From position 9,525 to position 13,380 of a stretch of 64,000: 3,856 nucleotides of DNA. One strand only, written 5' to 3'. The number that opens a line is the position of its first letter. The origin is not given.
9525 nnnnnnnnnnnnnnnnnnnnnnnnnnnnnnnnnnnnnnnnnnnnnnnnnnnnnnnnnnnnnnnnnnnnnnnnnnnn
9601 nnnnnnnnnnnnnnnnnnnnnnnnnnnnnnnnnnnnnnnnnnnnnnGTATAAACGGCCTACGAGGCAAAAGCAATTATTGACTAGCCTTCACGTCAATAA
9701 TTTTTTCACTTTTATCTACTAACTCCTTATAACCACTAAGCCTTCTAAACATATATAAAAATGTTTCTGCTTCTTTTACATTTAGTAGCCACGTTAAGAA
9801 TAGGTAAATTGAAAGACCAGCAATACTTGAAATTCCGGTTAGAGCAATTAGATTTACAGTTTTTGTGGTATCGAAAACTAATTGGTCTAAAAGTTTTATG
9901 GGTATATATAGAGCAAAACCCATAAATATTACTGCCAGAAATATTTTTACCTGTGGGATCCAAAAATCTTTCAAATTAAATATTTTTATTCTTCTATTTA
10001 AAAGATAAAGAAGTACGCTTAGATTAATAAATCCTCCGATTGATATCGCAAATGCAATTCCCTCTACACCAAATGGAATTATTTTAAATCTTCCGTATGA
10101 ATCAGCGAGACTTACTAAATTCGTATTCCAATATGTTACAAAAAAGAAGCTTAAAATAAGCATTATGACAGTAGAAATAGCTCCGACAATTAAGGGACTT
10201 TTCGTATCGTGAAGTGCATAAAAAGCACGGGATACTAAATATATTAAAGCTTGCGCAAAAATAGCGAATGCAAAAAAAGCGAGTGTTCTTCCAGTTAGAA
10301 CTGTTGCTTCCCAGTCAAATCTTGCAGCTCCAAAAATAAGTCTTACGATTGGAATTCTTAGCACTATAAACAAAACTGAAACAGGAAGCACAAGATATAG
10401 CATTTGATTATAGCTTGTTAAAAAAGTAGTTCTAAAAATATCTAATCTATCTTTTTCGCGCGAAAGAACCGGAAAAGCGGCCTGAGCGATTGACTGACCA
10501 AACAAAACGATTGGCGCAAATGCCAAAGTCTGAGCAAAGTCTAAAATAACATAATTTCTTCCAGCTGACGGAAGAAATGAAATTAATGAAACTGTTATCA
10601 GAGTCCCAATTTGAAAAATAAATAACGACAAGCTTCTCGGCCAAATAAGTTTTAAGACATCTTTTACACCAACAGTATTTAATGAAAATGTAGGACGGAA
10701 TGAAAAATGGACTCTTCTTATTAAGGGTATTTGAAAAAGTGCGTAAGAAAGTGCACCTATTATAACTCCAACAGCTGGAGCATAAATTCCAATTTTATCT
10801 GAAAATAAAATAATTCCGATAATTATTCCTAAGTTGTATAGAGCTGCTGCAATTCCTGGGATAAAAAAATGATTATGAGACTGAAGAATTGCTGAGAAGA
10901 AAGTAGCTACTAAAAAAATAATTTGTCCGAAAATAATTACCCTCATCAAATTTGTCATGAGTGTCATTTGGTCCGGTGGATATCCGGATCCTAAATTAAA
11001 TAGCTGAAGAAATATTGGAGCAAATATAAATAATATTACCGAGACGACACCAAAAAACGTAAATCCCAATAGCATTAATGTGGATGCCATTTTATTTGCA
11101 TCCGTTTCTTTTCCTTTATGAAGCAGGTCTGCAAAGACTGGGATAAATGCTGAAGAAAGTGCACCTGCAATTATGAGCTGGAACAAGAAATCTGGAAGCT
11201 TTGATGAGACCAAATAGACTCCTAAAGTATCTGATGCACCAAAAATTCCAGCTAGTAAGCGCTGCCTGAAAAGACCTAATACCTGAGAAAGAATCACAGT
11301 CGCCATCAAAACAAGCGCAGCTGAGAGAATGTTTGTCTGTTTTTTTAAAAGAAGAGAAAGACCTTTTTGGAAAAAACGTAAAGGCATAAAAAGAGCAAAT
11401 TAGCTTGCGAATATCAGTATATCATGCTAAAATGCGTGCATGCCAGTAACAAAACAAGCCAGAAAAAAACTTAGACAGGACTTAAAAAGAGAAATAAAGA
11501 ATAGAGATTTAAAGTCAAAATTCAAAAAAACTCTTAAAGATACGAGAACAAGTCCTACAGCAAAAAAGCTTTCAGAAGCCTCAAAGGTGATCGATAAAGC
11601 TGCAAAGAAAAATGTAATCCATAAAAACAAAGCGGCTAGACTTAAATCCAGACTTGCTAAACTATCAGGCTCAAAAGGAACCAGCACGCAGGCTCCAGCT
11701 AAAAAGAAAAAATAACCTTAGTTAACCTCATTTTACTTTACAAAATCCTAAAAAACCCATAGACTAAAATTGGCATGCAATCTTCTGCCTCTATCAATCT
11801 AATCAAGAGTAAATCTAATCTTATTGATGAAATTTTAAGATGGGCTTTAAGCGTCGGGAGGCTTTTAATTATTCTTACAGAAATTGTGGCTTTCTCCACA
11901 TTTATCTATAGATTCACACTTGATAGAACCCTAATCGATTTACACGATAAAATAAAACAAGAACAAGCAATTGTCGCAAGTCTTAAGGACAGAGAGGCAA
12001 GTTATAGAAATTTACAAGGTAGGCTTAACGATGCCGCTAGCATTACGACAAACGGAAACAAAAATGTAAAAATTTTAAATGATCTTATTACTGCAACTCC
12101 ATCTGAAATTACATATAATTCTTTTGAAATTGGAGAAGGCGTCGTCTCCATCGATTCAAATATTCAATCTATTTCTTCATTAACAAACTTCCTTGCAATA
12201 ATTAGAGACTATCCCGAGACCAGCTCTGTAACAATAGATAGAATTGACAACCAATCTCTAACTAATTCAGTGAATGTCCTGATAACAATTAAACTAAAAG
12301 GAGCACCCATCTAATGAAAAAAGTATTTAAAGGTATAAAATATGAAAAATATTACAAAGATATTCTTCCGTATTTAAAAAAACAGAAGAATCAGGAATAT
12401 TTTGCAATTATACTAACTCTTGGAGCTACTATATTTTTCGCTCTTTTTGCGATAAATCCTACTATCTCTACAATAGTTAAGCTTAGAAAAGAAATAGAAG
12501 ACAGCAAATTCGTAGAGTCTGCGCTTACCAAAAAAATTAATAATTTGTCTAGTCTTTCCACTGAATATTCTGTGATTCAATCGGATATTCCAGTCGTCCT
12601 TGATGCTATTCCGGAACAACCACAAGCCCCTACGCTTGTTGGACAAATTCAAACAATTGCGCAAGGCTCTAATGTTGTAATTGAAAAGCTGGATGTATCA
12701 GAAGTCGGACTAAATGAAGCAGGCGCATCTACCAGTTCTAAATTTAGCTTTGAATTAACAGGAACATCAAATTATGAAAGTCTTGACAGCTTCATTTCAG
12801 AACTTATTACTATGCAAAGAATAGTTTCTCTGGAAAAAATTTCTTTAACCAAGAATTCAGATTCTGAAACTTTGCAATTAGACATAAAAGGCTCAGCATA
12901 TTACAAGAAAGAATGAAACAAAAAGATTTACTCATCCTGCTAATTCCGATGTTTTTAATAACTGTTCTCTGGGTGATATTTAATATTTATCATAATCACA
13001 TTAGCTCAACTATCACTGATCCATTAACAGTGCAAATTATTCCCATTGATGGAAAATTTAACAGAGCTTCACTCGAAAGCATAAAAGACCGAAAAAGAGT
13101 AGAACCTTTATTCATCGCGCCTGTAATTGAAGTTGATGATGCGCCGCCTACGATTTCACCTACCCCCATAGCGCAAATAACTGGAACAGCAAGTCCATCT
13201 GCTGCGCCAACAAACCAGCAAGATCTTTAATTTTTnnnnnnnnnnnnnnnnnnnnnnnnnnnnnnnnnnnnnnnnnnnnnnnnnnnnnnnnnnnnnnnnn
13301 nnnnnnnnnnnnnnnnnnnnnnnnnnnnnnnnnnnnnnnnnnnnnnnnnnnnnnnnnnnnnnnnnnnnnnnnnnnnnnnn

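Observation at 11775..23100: Ten genes chained by 0-4 nt overlaps couple PilN/PilO-like proteins and an LPXTG Thr/Pro-rich surface protein to four GT-C-type membrane glycosyltransferases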

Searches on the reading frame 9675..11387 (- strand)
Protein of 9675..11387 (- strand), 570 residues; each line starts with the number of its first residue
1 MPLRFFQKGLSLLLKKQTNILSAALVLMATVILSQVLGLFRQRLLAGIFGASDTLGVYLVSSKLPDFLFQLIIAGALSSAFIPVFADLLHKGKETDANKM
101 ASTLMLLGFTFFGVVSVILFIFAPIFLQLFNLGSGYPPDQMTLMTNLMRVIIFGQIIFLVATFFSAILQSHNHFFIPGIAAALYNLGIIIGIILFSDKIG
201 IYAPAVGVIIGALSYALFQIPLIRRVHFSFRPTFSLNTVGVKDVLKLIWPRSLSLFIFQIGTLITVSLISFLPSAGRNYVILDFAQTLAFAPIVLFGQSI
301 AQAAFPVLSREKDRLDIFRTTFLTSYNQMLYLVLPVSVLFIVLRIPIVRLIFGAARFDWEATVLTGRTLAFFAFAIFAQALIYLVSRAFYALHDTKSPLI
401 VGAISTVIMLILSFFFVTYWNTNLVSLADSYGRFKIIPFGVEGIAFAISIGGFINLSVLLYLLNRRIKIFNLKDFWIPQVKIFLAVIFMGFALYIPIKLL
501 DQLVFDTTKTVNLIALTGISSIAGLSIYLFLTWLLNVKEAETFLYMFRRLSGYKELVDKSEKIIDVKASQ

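Call 7: search_protein_families(library=pfam, proteins=[window:9675-11387:-], max_evalue=0.01)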
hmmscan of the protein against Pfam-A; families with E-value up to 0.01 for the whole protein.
window:9675-11387:- (570 aa): 3 families
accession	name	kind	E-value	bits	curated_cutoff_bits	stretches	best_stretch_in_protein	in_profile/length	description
PF03023.19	MurJ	-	3.9e-69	233.9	27.4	1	46-500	2-436/451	Lipid II flippase MurJ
PF13440.11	Polysacc_synt_3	-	4.9e-06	26.4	23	1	99-354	45-286/293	Polysaccharide biosynthesis protein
PF01554.23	MatE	-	0.00013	22.1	24.9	1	30-181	5-148/161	MatE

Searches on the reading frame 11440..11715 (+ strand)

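Call 7: search_protein_families(library=pfam, proteins=[window:11440-11715:+], max_evalue=0.01)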
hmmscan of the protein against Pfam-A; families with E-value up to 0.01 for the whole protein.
window:11440-11715:+ (91 aa): 1 family
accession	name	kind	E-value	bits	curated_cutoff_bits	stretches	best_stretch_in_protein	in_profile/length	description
PF01649.23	Ribosomal_S20p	-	4.3e-15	56.6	29.5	1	4-74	3-80/83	Ribosomal protein S20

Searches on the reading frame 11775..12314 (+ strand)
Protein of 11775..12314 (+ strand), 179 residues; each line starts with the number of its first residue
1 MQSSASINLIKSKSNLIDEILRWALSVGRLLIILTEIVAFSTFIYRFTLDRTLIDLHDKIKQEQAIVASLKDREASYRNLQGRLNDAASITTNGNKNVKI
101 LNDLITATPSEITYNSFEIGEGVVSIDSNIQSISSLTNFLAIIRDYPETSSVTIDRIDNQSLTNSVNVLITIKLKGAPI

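Call 5: search_protein_families(library=pfam, proteins=[window:11775-12314:+], max_evalue=0.1)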
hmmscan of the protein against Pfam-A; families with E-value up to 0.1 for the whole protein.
window:11775-12314:+ (179 aa): 2 families
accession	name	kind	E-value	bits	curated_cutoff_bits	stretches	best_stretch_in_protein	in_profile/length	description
PF23338.1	PTHB1_hp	-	0.061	14.2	27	0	53-143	10-99/104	PTHB1 hairpin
PF05137.18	PilN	-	0.098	13.2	22.8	0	100-161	2-63/78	Fimbrial assembly protein (PilN)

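Call 6: search_protein_families(library=ncbifam, proteins=[window:11775-12314:+], max_evalue=0.1)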
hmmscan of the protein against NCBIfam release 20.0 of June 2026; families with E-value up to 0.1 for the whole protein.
window:11775-12314:+ (179 aa): 0 families

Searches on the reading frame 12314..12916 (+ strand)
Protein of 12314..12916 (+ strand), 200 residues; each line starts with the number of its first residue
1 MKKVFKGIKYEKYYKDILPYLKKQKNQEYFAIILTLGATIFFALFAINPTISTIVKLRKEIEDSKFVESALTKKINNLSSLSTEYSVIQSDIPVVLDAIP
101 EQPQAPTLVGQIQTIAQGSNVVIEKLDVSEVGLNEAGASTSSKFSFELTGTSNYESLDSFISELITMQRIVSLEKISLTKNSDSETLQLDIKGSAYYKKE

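Call 5: search_protein_families(library=pfam, proteins=[window:12314-12916:+], max_evalue=0.1)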
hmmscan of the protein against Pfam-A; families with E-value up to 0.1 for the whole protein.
window:12314-12916:+ (200 aa): 3 families
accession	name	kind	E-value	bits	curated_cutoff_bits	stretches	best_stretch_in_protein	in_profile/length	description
PF04350.18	PilO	-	8.8e-14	52.3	22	1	71-196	18-141/145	Pilus assembly protein, PilO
PF04838.17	Baculo_LEF5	-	0.0018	18.8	25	1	2-89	4-92/156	Baculoviridae late expression factor 5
PF04977.20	DivIC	-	0.098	12.9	28.9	0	39-80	4-45/80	Septum formation initiator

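Call 6: search_protein_families(library=ncbifam, proteins=[window:12314-12916:+], max_evalue=0.1)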
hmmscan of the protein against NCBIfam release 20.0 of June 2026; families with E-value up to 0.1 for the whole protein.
window:12314-12916:+ (200 aa): 0 families

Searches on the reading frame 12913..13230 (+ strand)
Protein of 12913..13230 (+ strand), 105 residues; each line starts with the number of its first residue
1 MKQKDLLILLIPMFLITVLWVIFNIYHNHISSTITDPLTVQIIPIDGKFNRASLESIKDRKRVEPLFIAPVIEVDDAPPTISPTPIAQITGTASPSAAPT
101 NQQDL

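Call 5: search_protein_families(library=pfam, proteins=[window:12913-13230:+], max_evalue=0.1)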
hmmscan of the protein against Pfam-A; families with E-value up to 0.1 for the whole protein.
window:12913-13230:+ (105 aa): 0 families

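Call 6: search_protein_families(library=ncbifam, proteins=[window:12913-13230:+], max_evalue=0.1)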
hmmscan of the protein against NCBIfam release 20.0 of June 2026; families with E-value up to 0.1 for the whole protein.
window:12913-13230:+ (105 aa): 0 families
